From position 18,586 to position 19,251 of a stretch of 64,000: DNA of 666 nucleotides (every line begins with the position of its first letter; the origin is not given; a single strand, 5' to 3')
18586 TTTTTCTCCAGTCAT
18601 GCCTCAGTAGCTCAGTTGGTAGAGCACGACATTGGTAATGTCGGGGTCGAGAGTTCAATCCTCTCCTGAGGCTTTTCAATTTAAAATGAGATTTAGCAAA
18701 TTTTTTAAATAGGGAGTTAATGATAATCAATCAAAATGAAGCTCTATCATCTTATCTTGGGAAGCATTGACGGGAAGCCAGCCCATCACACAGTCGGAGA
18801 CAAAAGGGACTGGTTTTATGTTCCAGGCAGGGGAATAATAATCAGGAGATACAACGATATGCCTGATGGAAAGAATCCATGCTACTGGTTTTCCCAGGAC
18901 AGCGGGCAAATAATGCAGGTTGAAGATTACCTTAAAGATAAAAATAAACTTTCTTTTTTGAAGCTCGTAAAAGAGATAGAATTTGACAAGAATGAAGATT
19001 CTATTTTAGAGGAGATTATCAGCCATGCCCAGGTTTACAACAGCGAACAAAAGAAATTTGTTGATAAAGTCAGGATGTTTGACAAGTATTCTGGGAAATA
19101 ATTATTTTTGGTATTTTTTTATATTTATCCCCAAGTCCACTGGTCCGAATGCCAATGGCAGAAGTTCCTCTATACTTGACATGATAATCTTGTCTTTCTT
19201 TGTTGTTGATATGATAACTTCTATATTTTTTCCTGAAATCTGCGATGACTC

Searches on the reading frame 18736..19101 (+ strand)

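Call 6: search_protein_families(library=pfam, proteins=[window:18736-19101:+], max_evalue=0.1)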
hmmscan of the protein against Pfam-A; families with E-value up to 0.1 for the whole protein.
window:18736-19101:+ (121 aa): 2 families
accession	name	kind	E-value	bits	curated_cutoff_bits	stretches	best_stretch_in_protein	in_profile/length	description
PF11861.13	DUF3381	-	0.0099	16.1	25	1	59-92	21-54/163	Ribosomal RNA methyltransferase Spb1, DUF3381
PF21268.3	Helic-prim_T7_N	-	0.016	15.8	27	0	49-72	20-43/59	Bacteriophage T7 DNA helicase/primase, N-terminal a+b fold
